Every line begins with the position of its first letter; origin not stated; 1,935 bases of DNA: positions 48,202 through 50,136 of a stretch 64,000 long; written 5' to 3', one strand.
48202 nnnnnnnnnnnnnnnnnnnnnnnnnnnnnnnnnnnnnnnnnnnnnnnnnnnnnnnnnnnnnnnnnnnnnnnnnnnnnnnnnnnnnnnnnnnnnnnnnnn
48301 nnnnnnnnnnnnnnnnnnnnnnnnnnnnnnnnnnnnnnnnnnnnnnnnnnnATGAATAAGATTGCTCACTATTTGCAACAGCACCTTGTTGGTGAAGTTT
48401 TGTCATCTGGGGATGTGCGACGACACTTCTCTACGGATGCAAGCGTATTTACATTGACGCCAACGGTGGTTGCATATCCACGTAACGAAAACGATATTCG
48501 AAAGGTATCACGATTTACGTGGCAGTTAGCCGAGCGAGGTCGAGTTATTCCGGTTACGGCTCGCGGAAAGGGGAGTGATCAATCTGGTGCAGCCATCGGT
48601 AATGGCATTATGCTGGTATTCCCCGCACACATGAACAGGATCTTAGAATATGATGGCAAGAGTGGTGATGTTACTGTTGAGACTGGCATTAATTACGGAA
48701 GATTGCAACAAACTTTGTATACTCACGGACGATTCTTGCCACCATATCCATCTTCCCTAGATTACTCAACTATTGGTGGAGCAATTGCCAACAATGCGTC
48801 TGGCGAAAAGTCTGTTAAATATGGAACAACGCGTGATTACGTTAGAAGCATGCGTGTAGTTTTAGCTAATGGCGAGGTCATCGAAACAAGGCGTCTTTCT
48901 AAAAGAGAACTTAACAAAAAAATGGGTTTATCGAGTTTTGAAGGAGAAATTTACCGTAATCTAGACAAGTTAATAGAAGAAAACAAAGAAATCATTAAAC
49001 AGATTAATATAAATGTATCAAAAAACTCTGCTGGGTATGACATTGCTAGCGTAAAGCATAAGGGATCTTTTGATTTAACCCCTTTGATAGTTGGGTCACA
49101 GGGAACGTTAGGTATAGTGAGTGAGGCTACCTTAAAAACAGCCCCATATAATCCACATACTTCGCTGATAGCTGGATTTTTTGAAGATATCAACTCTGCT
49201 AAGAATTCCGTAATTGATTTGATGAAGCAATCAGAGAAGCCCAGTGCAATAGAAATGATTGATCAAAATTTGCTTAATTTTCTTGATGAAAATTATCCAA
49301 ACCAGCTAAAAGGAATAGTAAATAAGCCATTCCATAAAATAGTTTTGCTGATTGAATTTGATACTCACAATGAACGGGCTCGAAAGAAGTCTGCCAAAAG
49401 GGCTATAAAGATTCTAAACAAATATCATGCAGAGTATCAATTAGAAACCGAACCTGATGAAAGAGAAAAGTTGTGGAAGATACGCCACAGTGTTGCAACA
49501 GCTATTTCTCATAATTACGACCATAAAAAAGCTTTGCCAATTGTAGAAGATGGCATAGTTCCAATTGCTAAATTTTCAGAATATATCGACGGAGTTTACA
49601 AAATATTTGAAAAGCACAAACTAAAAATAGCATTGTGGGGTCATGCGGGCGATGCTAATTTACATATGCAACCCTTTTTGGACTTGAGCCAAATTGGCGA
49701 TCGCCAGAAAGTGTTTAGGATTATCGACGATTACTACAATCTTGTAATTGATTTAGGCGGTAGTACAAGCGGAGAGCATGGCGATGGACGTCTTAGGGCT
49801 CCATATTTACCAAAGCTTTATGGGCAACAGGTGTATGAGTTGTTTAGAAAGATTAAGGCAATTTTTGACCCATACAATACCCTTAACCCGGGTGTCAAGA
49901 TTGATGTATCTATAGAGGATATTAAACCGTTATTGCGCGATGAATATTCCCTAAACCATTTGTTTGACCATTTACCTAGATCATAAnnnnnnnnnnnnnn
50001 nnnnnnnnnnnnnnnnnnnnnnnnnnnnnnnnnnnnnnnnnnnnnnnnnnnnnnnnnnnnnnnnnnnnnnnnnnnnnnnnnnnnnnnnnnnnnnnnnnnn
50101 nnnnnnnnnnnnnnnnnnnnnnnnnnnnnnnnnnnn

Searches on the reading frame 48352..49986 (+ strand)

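Call 61: search_protein_families(library=pfam, proteins=[window:48352-49986:+], max_evalue=0.00001)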
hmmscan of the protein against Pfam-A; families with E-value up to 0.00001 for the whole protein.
window:48352-49986:+ (544 aa): 2 families
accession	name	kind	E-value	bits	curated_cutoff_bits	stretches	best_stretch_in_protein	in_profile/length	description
PF02913.24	FAD-oxidase_C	-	5.4e-49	167.6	21.2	1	269-514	4-246/248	FAD linked oxidases, C-terminal domain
PF01565.28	FAD_binding_4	-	1.2e-35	122.7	26.4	1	37-179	1-138/139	FAD binding domain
